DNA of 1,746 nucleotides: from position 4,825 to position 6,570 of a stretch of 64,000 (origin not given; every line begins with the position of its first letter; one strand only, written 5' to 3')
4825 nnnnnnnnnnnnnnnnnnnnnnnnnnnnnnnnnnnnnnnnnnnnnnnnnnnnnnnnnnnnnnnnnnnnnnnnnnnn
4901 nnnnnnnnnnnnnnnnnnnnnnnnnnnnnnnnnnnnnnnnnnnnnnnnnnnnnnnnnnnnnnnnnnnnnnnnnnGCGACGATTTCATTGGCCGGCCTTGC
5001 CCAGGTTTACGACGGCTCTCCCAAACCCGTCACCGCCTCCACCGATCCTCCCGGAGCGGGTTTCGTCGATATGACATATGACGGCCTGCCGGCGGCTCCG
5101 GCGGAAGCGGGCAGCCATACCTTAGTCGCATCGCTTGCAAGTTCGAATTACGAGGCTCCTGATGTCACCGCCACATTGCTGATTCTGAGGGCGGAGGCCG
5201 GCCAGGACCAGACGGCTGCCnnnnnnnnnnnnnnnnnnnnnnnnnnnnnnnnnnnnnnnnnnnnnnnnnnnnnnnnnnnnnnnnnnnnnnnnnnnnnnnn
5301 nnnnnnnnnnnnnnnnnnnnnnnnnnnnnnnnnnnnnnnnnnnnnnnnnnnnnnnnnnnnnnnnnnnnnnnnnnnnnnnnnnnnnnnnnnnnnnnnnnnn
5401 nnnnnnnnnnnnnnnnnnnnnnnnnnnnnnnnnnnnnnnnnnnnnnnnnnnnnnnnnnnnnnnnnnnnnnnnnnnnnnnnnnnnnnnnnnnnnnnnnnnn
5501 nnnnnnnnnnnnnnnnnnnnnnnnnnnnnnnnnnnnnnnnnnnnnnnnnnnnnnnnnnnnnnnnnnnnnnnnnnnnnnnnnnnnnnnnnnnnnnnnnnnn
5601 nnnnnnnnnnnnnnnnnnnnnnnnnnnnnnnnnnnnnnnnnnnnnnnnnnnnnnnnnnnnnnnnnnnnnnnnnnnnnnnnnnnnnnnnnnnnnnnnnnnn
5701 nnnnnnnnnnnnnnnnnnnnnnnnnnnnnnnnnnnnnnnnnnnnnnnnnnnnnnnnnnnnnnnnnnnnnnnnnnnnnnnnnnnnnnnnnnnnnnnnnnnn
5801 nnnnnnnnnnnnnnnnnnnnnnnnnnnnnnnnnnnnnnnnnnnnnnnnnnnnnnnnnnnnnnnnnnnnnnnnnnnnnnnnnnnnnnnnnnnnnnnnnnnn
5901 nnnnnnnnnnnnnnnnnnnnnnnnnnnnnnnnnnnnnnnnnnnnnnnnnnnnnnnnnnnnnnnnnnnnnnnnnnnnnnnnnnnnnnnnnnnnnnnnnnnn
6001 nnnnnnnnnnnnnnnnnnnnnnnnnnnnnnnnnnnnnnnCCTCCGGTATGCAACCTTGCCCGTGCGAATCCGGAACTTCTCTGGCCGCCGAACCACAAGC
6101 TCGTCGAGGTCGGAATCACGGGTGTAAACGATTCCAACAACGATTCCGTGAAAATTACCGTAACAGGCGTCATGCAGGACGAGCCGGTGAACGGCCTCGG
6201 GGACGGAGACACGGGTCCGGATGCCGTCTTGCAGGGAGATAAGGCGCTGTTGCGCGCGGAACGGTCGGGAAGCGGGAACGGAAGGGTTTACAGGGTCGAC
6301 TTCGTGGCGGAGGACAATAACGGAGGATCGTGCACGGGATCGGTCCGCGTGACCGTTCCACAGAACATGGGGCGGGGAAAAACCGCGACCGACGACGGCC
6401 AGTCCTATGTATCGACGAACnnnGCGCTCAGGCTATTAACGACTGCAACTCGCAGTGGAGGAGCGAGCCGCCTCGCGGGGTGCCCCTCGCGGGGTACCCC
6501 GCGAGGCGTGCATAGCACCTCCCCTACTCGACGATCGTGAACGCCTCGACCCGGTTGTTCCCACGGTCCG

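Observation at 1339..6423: Giant secreted beta-helix protein with four tandem Cys-pair repeats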

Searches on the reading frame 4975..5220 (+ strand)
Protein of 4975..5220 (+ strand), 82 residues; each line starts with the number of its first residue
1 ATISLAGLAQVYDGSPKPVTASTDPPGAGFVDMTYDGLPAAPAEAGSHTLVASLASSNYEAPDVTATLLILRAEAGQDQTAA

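Call 8: search_protein_families(library=pfam, proteins=[window:4975-5220:+], max_evalue=10)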
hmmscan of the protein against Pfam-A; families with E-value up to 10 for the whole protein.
window:4975-5220:+ (82 aa): 1 family
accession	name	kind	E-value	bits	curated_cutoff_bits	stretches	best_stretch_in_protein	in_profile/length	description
PF18887.5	MBG_3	-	3.4e-18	65.9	25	1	1-73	1-71/72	MBG domain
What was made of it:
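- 4975..5193 (+): MBG_3 domain 2. Pfam PF18887, 65.9 bits (call 8).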

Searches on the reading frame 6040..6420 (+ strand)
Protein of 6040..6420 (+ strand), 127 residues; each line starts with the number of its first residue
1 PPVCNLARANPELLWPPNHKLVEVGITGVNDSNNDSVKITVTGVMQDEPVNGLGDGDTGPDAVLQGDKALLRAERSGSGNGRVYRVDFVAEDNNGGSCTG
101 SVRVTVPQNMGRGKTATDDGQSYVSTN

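Call 8: search_protein_families(library=pfam, proteins=[window:6040-6420:+], max_evalue=10)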
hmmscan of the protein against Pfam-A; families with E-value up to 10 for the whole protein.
window:6040-6420:+ (127 aa): 0 families

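Call 20: search_protein_families(library=ncbifam, proteins=[window:6040-6420:+], max_evalue=10)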
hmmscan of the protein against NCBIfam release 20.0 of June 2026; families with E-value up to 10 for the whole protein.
window:6040-6420:+ (127 aa): 0 families

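Call 21: search_solved_structures(query=window:6040-6420:+, max_evalue=10, show_alignments=2)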
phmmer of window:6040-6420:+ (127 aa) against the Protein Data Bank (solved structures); distinct sequences matched with E-value up to 10: 0.

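Call 25: find_homologous_proteins(query=A3, max_evalue=0.001)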
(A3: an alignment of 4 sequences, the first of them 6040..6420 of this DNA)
Query A3 (4 sequences) (127 aa, profile of the alignment): 4327 proteins with E <= 0.001 among 8000 candidates; the best 120 are listed.
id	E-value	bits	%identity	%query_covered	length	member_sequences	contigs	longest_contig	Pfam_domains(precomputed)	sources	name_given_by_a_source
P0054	3.3e-53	197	66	98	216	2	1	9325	-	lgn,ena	-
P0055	9.1e-53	196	65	97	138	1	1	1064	-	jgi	jgi:hypothetical protein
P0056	3.7e-52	194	67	99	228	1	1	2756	PF22352.3,PF17963.8,PF18911.7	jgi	jgi:hypothetical protein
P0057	4.4e-52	194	67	99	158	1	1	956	-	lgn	-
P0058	5.4e-52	193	68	99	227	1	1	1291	PF22352.3,PF17963.8,PF18911.7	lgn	-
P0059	6.6e-52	193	61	97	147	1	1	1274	-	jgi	jgi:hypothetical protein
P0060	8.2e-52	193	69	91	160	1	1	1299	-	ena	-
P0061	8.6e-52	193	67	99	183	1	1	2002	PF22352.3,PF17963.8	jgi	jgi:hypothetical protein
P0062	3.2e-51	191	64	97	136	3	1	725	-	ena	-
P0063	7.9e-51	190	66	100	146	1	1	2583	-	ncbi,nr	ncbi:MAG: hypothetical protein HY673_25725, partial [Chloroflexi bacterium]|nr:hypothetical protein 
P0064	1.3e-50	189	63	99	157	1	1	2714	-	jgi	jgi:hypothetical protein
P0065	1.9e-50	188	66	98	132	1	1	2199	-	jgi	jgi:hypothetical protein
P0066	2.0e-50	188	62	98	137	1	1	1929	-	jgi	jgi:hypothetical protein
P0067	2.1e-50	188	63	96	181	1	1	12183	-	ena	-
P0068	2.1e-50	188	66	99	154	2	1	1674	-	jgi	jgi:hypothetical protein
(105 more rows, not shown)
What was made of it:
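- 6040..6420 (+): Terminal 127-aa cadherin-like beta-sandwich domain (aa 1568-1694). Motifs: PPxC, LWPPNHK, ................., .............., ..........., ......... It has one conserved Cys pair. At least 4,327 proteins carry it (call 25).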

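Call 39: predict_structure(alignment_id=A4)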
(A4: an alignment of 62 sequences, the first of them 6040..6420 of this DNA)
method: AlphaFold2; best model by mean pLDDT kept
length: 127 residues; sequences in the alignment: 62
mean_pLDDT: 84.1   pTM: 0.81
mean pLDDT of the five models: 84.1, 83.7, 82.4, 80.4, 72.9
residues with pLDDT >= 90: 65; 70-90: 40; 50-70: 16; < 50: 6
segments of 3 or more residues with pLDDT < 50: 52-57
pLDDT, mean of each block of 10 residues (from residue 1): 94 81 95 93 84 51 93 74 92 96 88 75 77
secondary structure, 60 per line:
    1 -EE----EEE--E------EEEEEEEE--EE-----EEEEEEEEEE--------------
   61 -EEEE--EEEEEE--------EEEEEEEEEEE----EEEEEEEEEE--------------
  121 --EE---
elements in order: E8-10 E20-27 E37-46 E62-65 E68-73 E82-92 E97-106
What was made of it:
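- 6040..6420 (+): AF2 pLDDT is 84 with 7 strands (call 39).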

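Call 42: fold_search(model_id=the predicted structure, library=pdb)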
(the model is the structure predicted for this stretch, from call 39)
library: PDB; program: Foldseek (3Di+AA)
matches with E <= 10: 1107; with E <= 0.001: 0
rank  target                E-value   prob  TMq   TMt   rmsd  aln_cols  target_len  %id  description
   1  7tni_A                5.0e-03  1.00  0.44  0.49   5.9       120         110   14  Structure of EC12 Y1392W variant of BT-R1 from Manduca sexta, a Cry1A toxin binding domain (released 2022-05-04)
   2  7tni_C                5.3e-03  1.00  0.42  0.47   6.1       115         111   13  Structure of EC12 Y1392W variant of BT-R1 from Manduca sexta, a Cry1A toxin binding domain (released 2022-05-04)
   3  3q2l_A                5.6e-03  0.98  0.34  0.23   6.8       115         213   17  Mouse E-cadherin EC1-2 V81D mutant (released 2011-02-23)
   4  3q2n_A                6.9e-03  0.97  0.33  0.23   6.9       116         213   15  Mouse E-cadherin EC1-2 L175D mutant (released 2011-02-23)
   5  3qrb_A                9.1e-03  0.95  0.31  0.22   6.9       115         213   17  crystal structure of E-cadherin EC1-2 P5A P6A (released 2011-05-18)
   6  3lnf_A                1.0e-02  0.94  0.31  0.22   7.1       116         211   17  Crystal structure of E-cadherin EC12 K14EW2A (released 2010-03-02)
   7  2o72                  1.0e-02  0.94  0.31  0.22   6.8       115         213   16  Crystal Structure Analysis of human E-cadherin (1-213) (released 2007-10-09)
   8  3lni_A                1.1e-02  0.94  0.31  0.22   7.1       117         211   18  Crystal structure of E-cadherin EC12 E89A (released 2010-03-02)
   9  2qvf                  1.2e-02  0.94  0.31  0.22   7.0       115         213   17  mouse E-cadherin domains 1,2 (released 2008-08-12)
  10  3lnh_A                1.2e-02  0.90  0.30  0.22   7.0       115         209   18  Crystal structure of E-cadherin EC12 W2A (released 2010-03-02)
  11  3lni_B                1.3e-02  0.92  0.31  0.22   6.8       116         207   17  Crystal structure of E-cadherin EC12 E89A (released 2010-03-02)
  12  6cxy_C                1.3e-02  0.91  0.32  0.23   6.7       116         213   17  Crystal Structure of Human E-cadherin bound by mouse monoclonal antibody Fab mAb-1_19A11 (released 2019-04-10)
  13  1edh_A                1.5e-02  0.91  0.31  0.22   7.2       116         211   18  E-CADHERIN DOMAINS 1 AND 2 IN COMPLEX WITH CALCIUM (released 1997-01-11)
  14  3lne                  1.8e-02  0.90  0.31  0.22   6.9       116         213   17  Crystal structure of E-cadherin EC12 K14E (released 2010-03-02)
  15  4nqq_C                1.8e-02  0.85  0.29  0.20   7.4       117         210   13  Crystal structure of mouse P-cadherin extracellular domains EC1-EC2 (released 2014-09-24)
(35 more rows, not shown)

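Call 47: find_related_loci(query=A4, collection=genome_contigs, flank=6000)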
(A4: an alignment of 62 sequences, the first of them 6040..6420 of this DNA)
Query A4 (127 aa) in genome_contigs; peptide patterns used: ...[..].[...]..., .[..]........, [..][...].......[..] (x = any residue, [..] = any of these).
600 stretches matched a pattern (row limit reached: there are more); 493 encode a relative of the query (tblastn E <= 1e-3); the best 80 are kept; 80 distinct loci.
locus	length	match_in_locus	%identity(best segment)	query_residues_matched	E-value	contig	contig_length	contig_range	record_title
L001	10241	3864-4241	65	1-126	8e-52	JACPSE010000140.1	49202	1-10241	MAG: Deltaproteobacteria bacterium isolate NC_groundwater_697_Ag_S-0.2um_55_12 S36_SO-2_scaffold_369586, whole genome sh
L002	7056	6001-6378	63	1-126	3e-51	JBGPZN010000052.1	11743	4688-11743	MAG: Candidatus Methylomirabilia bacterium isolate OBJ1_062018_070_24 k141_936680_length_11743_cov_33.3139, whole genome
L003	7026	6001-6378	63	1-126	5e-51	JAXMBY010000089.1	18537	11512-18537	MAG: Planctomycetota bacterium isolate STL-PLA48 C1.322.fa-89, whole genome shotgun sequence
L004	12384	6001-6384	64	1-126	5e-51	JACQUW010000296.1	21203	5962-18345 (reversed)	MAG: Deltaproteobacteria bacterium isolate NC_groundwater_1447_Ag_S-0.65um_55_23 S_p65_S5_coassembly_k141_3911145, whole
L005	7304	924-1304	63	1-127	1e-50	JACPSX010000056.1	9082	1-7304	MAG: Candidatus Tectomicrobia bacterium isolate NC_groundwater_717_Ag_S-0.2um_59_8 S36_SO-2_scaffold_47439, whole genome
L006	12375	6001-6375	63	1-126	7e-51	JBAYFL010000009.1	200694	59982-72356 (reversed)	MAG: Verrucomicrobiia bacterium isolate SO_2016_GW1_10 scaffold00133_OW334_2016, whole genome shotgun sequence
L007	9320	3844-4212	64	1-123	1e-50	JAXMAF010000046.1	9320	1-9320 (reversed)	MAG: Phycisphaerales bacterium isolate STL-PLA3 C3.153.fa-46, whole genome shotgun sequence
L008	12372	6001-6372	66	1-126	3e-50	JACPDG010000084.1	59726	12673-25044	MAG: Candidatus Rokuibacteriota bacterium isolate NC_groundwater_303_Ag_B-0.1um_71_19 S7_GD2017_3_B1_scaffold_879, whole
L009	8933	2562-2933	63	1-126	3e-50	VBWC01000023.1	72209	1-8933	MAG: Gammaproteobacteria bacterium isolate X1_MaxBin.010 scaffold_905, whole genome shotgun sequence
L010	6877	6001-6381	62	1-127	6e-50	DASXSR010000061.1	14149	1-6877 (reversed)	MAG TPA_asm: Blastocatellia bacterium isolate SMAG_U4671 k141_2385172, whole genome shotgun sequence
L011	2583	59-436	66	1-127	6e-50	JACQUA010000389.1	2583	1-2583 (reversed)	MAG: Chloroflexi bacterium isolate NC_groundwater_1425_Ag_S-0.65um_59_63 S_p65_S5_coassembly_k141_5243801, whole genome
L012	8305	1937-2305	60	1-123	2e-49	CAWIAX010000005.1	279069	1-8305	MAG: uncultured Acidobacteriota bacterium isolate MFD01275.bin.2.119 genome assembly, contig: contig_8863, whole genome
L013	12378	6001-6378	63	1-126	7e-49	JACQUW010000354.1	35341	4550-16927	MAG: Deltaproteobacteria bacterium isolate NC_groundwater_1447_Ag_S-0.65um_55_23 S_p65_S5_coassembly_k141_4630912, whole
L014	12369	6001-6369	61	1-123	2e-49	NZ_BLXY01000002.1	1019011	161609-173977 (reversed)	Geomonas paludis strain Red736 sequence02, whole genome shotgun sequence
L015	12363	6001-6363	63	1-123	2e-48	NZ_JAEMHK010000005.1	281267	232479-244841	Geomonas propionica strain Red259 NODE_5_length_281267_cov_203.127970, whole genome shotgun sequence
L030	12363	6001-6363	58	1-123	2e-45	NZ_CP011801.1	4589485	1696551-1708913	Nitrospira moscoviensis strain NSP M-1 chromosome, complete genome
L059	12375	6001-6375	55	2-126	4e-42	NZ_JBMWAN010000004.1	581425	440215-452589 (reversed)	Nitrospira sp. NS4 NODE_15_lth_581425, whole genome shotgun sequence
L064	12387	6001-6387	58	1-126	1e-41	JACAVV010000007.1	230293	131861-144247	MAG: Nitrospina sp. isolate MSP contig3, whole genome shotgun sequence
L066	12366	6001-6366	55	1-120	2e-41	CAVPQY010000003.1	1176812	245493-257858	MAG: uncultured Actinomycetes bacterium isolate MFD00392.bin.2.114 genome assembly, contig: contig_5236, whole genome sh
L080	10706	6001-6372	57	1-122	9e-40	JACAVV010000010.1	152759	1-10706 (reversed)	MAG: Nitrospina sp. isolate MSP contig6, whole genome shotgun sequence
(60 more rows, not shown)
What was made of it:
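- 6040..6420 (+): At least 493 loci in GTDB genomes carry it (call 47).
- It is 53-66% identical across the 80 genome loci kept, apart from two split matches at 48-49% (call 47). The terminal domain also occurs in MAGs labelled Actinomycetes and Chloroflexi (call 47).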

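Call 73: search_protein_families(library=pfam, proteins=[L014:4228-6384:+, L030:2872-6378:+, L064:2914-6393:+, L066:4447-6387:+, L059:3484-6381:+, L080:6510-10370:+, L008:5284-6378:+], max_evalue=0.0001)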
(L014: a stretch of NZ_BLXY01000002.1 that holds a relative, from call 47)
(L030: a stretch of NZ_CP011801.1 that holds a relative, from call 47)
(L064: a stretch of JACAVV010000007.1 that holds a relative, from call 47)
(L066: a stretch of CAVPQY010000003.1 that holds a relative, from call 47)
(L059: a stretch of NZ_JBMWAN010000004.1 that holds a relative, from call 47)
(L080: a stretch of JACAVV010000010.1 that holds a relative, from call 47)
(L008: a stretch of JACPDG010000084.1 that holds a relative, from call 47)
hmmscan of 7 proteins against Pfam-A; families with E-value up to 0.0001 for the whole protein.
L014:4228-6384:+ (719 aa): 6 families
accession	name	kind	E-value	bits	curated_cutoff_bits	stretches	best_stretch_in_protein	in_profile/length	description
PF22352.2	K319L-like_PKD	-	2.1e-38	130.6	27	3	405-489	1-84/84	K319L-like, PKD domain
PF18911.6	PKD_4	-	6.6e-19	68.2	27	2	493-531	1-39/85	PKD domain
PF21027.3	Sde0182_C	-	1.2e-08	35.9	27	0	512-534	2-24/83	Cellulose-binding protein Sde0182, C-terminal domain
PF17963.7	Big_9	-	3.2e-08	34.8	23.6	0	398-487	1-88/89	Bacterial Ig domain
PF02010.21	REJ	-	2.1e-06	27.1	25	0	365-437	50-127/452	REJ domain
PF17803.7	Cadherin_4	-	1.5e-05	25.9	25.1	0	484-535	2-55/71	Bacterial cadherin-like domain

L030:2872-6378:+ (1169 aa): 7 families
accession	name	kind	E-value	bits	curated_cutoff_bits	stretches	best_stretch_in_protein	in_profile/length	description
PF25778.1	DUF7948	-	4.7e-66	223.3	27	1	59-274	1-214/214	Domain of unknown function (DUF7948)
PF22352.2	K319L-like_PKD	-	1.7e-42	143.8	27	3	953-1038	1-84/84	K319L-like, PKD domain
PF06739.17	SBBP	-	2e-34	117.7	20.5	2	569-603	2-37/38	Beta-propeller repeat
PF18911.6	PKD_4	-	8e-19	67.9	27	2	850-888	1-39/85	PKD domain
PF17963.7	Big_9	-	2.5e-10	41.6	23.6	1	946-1036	1-88/89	Bacterial Ig domain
PF21027.3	Sde0182_C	-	1.2e-08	35.8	27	0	965-986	2-23/83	Cellulose-binding protein Sde0182, C-terminal domain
PF02010.21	REJ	-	3.2e-07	29.7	25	0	919-985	56-127/452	REJ domain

L064:2914-6393:+ (1160 aa): 6 families
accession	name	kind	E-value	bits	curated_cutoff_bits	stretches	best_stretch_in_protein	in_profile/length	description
PF25778.1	DUF7948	-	4.5e-68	229.9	27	1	59-257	1-214/214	Domain of unknown function (DUF7948)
PF22352.2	K319L-like_PKD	-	3.6e-44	149.1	27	3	746-830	1-84/84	K319L-like, PKD domain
PF06739.17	SBBP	-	4.6e-37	126.1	20.5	4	260-294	2-38/38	Beta-propeller repeat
PF18911.6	PKD_4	-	3.2e-16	59.6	27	1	928-973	1-45/85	PKD domain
PF21027.3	Sde0182_C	-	2e-10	41.5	27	0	947-1009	2-69/83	Cellulose-binding protein Sde0182, C-terminal domain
PF02010.21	REJ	-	3.7e-05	22.9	25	0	804-931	53-204/452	REJ domain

L066:4447-6387:+ (647 aa): 1 family
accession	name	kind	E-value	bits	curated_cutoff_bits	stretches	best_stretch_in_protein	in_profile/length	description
PF13088.12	BNR_2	-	5.1e-05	23.2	31.4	0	362-445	132-201/277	BNR repeat-like domain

L059:3484-6381:+ (966 aa): 2 families
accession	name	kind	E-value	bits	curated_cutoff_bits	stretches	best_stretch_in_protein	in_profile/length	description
PF25778.1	DUF7948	-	2.4e-63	214.5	27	1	121-360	1-214/214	Domain of unknown function (DUF7948)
PF06739.17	SBBP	-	1.6e-51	172.4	20.5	6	434-469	2-38/38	Beta-propeller repeat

L080:6510-10370:+ (1287 aa): 4 families
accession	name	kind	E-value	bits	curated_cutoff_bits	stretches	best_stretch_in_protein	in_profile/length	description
PF22352.2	K319L-like_PKD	-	1.1e-33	115.5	27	3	863-947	1-84/84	K319L-like, PKD domain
PF18911.6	PKD_4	-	1.6e-16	60.6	27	2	951-990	1-40/85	PKD domain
PF21027.3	Sde0182_C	-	5.1e-12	46.6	27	0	1072-1133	2-69/83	Cellulose-binding protein Sde0182, C-terminal domain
PF02010.21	REJ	-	1.3e-06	27.8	25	0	1020-1264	54-322/452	REJ domain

L008:5284-6378:+ (365 aa): 3 families
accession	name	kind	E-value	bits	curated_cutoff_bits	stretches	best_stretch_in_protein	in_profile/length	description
PF13540.12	RCC1_2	-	6.2e-36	121.7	22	3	68-96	2-30/30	Regulator of chromosome condensation (RCC1) repeat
PF25390.1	WD40_RLD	-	3.7e-23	82.9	150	2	62-136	190-277/363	RCC1-like domain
PF00415.24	RCC1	-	3.2e-05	24.8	21.7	0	61-80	30-50/50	Regulator of chromosome condensation (RCC1) repeat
